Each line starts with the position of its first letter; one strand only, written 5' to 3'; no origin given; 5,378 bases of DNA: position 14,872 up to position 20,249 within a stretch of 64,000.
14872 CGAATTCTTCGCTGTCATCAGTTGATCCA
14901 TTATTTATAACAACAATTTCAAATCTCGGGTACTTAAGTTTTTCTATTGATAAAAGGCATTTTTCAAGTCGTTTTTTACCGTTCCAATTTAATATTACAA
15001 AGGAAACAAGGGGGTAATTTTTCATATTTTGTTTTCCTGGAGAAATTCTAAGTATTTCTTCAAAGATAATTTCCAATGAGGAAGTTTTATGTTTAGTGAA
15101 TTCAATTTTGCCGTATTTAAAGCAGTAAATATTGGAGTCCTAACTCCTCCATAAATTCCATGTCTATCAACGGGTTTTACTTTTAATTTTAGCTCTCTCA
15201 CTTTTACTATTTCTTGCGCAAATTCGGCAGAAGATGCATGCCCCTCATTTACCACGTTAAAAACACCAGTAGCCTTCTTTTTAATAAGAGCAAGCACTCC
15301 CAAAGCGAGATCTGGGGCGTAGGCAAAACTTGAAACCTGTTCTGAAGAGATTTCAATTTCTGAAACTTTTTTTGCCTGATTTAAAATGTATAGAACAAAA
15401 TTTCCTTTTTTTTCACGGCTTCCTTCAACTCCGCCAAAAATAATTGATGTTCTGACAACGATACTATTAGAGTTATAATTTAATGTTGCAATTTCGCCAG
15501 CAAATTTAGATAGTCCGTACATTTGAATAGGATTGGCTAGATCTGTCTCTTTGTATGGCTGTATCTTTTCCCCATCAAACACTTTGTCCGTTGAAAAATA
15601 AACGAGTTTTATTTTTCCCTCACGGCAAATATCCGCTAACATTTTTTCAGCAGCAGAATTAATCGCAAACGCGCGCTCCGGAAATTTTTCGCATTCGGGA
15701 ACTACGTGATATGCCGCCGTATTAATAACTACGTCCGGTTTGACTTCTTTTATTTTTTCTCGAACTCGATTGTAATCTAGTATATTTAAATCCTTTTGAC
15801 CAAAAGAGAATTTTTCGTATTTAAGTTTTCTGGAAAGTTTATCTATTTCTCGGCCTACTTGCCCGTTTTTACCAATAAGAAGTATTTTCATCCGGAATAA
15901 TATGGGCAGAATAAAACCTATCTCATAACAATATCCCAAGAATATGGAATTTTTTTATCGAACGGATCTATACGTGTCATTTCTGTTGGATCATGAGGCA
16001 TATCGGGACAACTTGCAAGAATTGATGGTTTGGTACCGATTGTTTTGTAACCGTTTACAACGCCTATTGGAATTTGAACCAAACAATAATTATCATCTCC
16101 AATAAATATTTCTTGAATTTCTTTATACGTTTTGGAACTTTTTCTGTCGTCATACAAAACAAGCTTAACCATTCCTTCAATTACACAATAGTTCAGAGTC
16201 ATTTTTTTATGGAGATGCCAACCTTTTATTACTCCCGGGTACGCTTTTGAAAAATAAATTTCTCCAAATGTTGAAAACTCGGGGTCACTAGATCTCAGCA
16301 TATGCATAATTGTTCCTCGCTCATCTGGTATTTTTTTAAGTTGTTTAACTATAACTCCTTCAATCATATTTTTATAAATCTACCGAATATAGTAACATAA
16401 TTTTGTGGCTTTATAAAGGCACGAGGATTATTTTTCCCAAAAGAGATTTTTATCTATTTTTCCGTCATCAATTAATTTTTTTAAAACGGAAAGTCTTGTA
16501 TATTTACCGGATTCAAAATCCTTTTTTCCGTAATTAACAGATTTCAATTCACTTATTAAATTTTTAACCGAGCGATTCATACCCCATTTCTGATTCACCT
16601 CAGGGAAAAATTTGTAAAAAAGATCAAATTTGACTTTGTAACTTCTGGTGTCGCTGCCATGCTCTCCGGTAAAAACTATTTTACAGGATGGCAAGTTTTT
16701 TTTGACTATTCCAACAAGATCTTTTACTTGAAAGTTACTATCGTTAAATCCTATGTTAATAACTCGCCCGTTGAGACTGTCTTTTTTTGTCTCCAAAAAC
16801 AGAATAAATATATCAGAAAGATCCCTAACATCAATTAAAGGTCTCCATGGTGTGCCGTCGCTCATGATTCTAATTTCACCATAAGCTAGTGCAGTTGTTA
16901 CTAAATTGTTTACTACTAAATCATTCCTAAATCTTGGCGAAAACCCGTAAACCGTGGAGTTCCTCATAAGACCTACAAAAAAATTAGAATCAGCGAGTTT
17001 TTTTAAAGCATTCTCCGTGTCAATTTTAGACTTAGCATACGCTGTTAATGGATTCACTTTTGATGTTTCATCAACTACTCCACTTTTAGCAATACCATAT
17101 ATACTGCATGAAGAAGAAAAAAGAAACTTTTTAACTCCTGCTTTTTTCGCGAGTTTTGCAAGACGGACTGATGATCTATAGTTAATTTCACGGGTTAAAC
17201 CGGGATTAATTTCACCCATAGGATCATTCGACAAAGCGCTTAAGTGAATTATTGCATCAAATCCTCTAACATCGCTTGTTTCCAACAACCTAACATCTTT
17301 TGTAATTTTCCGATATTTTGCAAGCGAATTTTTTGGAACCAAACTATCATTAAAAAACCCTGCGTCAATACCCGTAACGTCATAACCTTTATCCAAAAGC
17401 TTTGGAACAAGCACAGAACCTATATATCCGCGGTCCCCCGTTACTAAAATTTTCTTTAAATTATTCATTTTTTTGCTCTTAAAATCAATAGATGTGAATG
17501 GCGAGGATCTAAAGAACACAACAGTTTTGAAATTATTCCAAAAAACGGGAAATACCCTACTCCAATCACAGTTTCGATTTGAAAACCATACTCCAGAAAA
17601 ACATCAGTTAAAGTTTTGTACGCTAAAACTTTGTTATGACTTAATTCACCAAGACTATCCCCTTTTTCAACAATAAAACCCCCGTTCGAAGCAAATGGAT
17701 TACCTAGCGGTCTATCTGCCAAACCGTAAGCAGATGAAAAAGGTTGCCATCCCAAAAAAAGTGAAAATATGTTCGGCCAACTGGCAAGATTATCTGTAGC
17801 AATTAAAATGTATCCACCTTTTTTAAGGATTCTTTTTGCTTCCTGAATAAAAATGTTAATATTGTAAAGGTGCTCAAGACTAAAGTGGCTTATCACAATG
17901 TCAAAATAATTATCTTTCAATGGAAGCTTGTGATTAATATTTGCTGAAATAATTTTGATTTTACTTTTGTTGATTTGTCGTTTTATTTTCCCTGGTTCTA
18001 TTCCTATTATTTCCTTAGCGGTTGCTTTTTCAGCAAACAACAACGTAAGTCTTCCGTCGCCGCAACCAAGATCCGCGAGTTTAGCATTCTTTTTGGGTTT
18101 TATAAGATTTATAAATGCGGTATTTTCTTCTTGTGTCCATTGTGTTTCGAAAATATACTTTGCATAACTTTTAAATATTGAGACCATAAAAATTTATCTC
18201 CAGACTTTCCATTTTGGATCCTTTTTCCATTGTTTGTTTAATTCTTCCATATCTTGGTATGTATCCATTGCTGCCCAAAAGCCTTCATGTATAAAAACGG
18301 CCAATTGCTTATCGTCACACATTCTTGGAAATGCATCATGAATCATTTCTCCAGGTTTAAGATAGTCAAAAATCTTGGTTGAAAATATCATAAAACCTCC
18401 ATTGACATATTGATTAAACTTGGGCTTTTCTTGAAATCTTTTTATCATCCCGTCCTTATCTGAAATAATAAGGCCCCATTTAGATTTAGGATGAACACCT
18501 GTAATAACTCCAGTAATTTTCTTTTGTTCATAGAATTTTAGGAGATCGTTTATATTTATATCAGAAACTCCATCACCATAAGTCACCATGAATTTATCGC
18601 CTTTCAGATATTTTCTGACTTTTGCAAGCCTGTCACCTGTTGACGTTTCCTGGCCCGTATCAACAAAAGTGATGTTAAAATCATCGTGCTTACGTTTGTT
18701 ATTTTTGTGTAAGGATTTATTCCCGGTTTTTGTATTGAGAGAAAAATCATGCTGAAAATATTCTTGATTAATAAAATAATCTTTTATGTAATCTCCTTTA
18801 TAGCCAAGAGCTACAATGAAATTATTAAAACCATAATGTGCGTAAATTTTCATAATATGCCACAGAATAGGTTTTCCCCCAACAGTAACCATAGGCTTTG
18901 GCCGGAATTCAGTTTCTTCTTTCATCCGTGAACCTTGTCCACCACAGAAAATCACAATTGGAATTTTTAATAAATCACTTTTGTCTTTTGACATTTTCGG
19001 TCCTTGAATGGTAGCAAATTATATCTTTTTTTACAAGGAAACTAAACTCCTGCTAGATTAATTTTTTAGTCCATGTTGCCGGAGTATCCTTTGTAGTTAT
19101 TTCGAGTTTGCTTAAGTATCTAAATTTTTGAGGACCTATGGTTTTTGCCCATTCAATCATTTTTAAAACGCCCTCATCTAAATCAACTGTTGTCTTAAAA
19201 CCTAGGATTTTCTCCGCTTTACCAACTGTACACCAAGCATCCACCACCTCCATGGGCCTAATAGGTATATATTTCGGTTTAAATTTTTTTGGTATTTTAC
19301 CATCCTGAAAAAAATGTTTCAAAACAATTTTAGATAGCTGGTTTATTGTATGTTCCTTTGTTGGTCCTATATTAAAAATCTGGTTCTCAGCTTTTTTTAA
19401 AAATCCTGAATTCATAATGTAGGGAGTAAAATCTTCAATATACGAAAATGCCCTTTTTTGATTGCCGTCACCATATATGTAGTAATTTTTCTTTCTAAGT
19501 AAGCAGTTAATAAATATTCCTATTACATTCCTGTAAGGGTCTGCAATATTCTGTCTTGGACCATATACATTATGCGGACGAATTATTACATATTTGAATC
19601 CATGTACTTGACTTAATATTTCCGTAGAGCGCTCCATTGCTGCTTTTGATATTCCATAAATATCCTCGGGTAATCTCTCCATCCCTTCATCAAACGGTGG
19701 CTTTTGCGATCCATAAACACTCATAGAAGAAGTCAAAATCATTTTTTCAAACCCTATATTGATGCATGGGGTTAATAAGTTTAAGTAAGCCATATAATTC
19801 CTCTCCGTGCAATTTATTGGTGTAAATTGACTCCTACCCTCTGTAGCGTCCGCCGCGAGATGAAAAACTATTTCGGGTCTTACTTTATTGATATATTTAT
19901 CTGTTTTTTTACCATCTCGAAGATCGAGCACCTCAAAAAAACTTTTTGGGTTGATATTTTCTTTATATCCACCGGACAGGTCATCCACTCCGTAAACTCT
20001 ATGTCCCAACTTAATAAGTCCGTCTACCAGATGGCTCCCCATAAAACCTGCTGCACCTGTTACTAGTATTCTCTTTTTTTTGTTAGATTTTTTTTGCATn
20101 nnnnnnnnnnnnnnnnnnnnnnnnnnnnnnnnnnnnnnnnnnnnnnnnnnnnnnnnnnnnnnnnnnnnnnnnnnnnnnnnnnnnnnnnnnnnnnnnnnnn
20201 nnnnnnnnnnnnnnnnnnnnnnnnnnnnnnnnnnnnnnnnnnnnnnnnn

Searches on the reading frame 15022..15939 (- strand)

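Call 10: search_protein_families(library=pfam, proteins=[window:15022-15939:-], max_evalue=0.001)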
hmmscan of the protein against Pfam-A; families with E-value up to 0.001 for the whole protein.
window:15022-15939:- (305 aa): 4 families
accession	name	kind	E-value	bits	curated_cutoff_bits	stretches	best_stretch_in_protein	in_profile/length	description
PF04321.23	RmlD_sub_bind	-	1.6e-67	228.1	27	1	17-299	1-284/287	RmlD substrate binding domain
PF01370.27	Epimerase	-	2.7e-25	89.6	20.9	1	19-229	1-239/240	NAD dependent epimerase/dehydratase family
PF16363.11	GDP_Man_Dehyd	-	1.3e-16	61.5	27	1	31-246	38-264/332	GDP-mannose 4,6 dehydratase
PF02719.21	Polysacc_synt_2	-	1e-13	51.6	20.2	1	38-251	46-250/293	Polysaccharide biosynthesis protein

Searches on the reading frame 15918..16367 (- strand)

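Call 50: search_protein_families(library=pfam, proteins=[window:15918-16367:-], max_evalue=1)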
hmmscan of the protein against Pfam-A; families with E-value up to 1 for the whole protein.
window:15918-16367:- (149 aa): 4 families
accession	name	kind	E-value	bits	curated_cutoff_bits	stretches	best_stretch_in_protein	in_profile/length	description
PF00908.23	dTDP_sugar_isom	-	2.6e-13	50.5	27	1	2-146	4-154/168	dTDP-4-dehydrorhamnose 3,5-epimerase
PF14667.12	Polysacc_synt_C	-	2.6e-07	31.2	28.7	1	15-113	3-91/111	Polysaccharide biosynthesis C-terminal domain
PF05523.17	FdtA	-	3.7e-05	24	23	1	6-79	4-77/131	WxcM-like, C-terminal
PF22929.2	INTS1_INTS2-bd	-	0.047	13.3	27.2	1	46-93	181-229/335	Integrator complex subunit 1, INTS2-binding domain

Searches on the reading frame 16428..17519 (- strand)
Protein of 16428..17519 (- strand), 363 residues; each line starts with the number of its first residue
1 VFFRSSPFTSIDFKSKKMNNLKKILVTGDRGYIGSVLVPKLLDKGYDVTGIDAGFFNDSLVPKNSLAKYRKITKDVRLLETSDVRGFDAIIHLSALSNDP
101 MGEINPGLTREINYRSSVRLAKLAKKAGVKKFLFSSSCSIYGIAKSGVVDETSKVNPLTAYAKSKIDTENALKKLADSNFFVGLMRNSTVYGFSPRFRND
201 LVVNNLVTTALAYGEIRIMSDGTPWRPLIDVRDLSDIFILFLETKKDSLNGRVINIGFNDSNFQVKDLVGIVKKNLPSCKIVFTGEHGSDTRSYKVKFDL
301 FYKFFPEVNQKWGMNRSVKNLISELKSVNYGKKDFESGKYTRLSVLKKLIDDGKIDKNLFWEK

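Call 10: search_protein_families(library=pfam, proteins=[window:16428-17519:-], max_evalue=0.001)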
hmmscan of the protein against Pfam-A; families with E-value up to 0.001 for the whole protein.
window:16428-17519:- (363 aa): 7 families
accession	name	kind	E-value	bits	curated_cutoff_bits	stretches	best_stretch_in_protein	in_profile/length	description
PF01370.27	Epimerase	-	4e-41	141.4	20.9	1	24-257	1-240/240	NAD dependent epimerase/dehydratase family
PF16363.11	GDP_Man_Dehyd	-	7.6e-19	68.8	27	1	25-263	1-263/332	GDP-mannose 4,6 dehydratase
PF04321.23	RmlD_sub_bind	-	2e-14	53.8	27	1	23-222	2-179/287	RmlD substrate binding domain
PF01073.25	3Beta_HSD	-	1.3e-09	38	22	1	25-200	1-191/280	3-beta hydroxysteroid dehydrogenase/isomerase family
PF07993.18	NAD_binding_4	-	2.7e-05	23.9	20.1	0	88-194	90-210/258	Male sterility protein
PF05368.20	NmrA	-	6e-05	23.2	27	0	115-182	85-144/298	NmrA-like family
PF13460.12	NAD_binding_10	-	0.00089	19.6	27.2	0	31-174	4-133/184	NAD(P)H-binding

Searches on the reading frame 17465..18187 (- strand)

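Call 10: search_protein_families(library=pfam, proteins=[window:17465-18187:-], max_evalue=0.001)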
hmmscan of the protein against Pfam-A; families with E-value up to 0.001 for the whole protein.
window:17465-18187:- (240 aa): 12 families
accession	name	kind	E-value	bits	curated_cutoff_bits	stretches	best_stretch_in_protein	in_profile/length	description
PF08241.18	Methyltransf_11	-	5.1e-18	66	21.2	1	39-129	2-95/95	Methyltransferase domain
PF13847.12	Methyltransf_31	-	6.2e-15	55.6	27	1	32-133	2-113/145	Methyltransferase domain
PF13489.12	Methyltransf_23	-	8e-14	52.1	27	1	19-204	6-161/164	Methyltransferase domain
PF13649.12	Methyltransf_25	-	1e-12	49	27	1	39-125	3-97/97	Methyltransferase domain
PF05148.21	Methyltransf_8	-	6e-12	46.3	27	1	15-130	53-157/219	Hypothetical methyltransferase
PF08242.18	Methyltransf_12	-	4.9e-09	37.2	30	1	39-127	2-98/98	Methyltransferase domain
PF01209.24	Ubie_methyltran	-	1.1e-06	28.7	20.1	1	26-129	40-151/233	ubiE/COQ5 methyltransferase family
PF07021.18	MetW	-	6.5e-06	26.3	21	1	26-142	8-120/193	Methionine biosynthesis protein MetW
PF02390.23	Methyltransf_4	-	6.9e-06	26.1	24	0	36-66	4-34/173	Putative methyltransferase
PF05175.20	MTS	-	9.2e-06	25.8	23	1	25-133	23-142/170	Methyltransferase small domain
PF03848.20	TehB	-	3.2e-05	23.9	20.4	1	13-131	13-134/193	Tellurite resistance protein TehB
PF01728.25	FtsJ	-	0.00068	20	24.1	1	27-102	17-99/181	FtsJ-like methyltransferase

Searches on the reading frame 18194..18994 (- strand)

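Call 10: search_protein_families(library=pfam, proteins=[window:18194-18994:-], max_evalue=0.001)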
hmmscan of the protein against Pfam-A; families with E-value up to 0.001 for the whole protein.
window:18194-18994:- (266 aa): 2 families
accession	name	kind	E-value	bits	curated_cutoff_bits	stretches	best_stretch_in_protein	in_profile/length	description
PF00483.29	NTP_transferase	-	1.3e-23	84.3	21.2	1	14-255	3-241/245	Nucleotidyl transferase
PF12804.13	NTP_transf_3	-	2.1e-07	31.7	27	1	14-66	2-49/160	MobA-like NTP transferase domain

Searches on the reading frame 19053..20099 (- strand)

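Call 10: search_protein_families(library=pfam, proteins=[window:19053-20099:-], max_evalue=0.001)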
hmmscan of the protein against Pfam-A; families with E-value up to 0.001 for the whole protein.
window:19053-20099:- (348 aa): 7 families
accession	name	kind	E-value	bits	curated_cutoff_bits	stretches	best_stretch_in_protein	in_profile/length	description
PF01370.27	Epimerase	-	1.2e-47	162.8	20.9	1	11-245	1-240/240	NAD dependent epimerase/dehydratase family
PF16363.11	GDP_Man_Dehyd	-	5.5e-42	144.8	27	1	12-314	1-332/332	GDP-mannose 4,6 dehydratase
PF01073.25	3Beta_HSD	-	1.8e-14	53.8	22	1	12-222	1-219/280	3-beta hydroxysteroid dehydrogenase/isomerase family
PF04321.23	RmlD_sub_bind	-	4.7e-12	46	27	1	10-183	2-156/287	RmlD substrate binding domain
PF02719.21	Polysacc_synt_2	-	1.2e-09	38.2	20.2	1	11-190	1-183/293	Polysaccharide biosynthesis protein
PF07993.18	NAD_binding_4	-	2.7e-06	27.2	20.1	0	144-211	173-241/258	Male sterility protein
PF13460.12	NAD_binding_10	-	1.8e-05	25.1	27.2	1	15-177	1-145/184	NAD(P)H-binding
